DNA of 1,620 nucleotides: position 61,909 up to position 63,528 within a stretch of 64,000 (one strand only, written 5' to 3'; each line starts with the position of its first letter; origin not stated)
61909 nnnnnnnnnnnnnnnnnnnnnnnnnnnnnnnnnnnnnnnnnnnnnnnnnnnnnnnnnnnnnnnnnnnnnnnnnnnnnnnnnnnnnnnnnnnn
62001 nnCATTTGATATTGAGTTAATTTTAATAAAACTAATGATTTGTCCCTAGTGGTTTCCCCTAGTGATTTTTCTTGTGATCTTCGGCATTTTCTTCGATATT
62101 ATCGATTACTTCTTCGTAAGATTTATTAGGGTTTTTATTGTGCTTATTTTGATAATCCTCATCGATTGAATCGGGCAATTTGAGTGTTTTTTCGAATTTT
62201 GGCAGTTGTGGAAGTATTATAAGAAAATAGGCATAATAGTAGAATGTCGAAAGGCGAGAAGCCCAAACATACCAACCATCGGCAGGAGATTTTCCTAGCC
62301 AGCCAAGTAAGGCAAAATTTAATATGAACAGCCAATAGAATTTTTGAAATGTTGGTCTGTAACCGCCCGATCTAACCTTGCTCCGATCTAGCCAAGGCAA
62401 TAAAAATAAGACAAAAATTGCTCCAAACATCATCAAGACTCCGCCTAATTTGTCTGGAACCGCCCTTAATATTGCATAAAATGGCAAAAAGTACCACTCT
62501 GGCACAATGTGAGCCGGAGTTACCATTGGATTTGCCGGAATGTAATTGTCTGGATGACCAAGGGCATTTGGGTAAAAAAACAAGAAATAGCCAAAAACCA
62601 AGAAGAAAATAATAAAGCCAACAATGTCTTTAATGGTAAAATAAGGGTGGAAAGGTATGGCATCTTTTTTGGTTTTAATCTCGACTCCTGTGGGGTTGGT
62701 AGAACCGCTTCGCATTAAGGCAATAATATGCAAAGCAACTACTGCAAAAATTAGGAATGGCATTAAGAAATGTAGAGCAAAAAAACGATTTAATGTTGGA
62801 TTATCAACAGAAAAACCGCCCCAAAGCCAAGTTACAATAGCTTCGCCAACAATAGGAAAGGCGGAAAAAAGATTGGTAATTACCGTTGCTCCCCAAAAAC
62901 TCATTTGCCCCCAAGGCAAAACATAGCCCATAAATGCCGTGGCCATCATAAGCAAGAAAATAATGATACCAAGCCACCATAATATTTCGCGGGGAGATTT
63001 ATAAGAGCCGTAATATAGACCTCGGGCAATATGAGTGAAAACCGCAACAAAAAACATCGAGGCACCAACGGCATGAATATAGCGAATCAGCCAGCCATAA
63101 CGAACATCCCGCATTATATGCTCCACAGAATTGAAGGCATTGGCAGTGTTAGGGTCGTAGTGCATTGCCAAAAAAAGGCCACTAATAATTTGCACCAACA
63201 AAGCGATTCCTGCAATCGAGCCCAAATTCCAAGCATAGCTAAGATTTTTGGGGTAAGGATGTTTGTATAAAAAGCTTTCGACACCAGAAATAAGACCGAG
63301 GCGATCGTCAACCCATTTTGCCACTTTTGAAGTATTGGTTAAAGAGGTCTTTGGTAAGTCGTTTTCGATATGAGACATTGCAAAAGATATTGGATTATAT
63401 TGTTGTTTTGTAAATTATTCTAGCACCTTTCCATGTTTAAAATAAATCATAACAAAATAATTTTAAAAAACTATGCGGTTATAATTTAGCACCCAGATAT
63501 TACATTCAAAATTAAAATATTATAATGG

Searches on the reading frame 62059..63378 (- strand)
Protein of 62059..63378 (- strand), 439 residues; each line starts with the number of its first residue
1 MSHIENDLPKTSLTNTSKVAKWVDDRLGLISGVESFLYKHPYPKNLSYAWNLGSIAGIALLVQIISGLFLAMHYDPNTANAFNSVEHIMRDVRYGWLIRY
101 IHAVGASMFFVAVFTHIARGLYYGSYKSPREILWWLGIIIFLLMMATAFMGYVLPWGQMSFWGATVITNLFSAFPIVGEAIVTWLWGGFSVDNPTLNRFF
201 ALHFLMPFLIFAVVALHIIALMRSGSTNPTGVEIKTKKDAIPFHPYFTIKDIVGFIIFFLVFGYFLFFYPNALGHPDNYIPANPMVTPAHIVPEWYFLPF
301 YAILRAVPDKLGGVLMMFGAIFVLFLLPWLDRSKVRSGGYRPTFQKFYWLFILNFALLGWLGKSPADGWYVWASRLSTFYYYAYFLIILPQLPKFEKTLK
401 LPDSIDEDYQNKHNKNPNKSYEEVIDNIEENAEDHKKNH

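Call 86: search_protein_families(library=pfam, proteins=[window:62059-63378:-], max_evalue=0.00001)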
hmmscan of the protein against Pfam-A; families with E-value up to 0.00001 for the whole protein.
window:62059-63378:- (439 aa): 3 families
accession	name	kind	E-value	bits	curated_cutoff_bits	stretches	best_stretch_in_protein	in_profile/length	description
PF00033.24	Cytochrome_B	-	1.1e-76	257.4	27.2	1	40-223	4-187/189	Cytochrome b/b6/petB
PF13631.11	Cytochrom_B_N_2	-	2e-46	158.5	27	1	108-276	2-169/169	Cytochrome b(N-terminal)/b6/petB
PF00032.22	Cytochrom_B_C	-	1.7e-42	144.2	20.7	1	281-381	1-101/102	Cytochrome b(C-terminal)/b6/petD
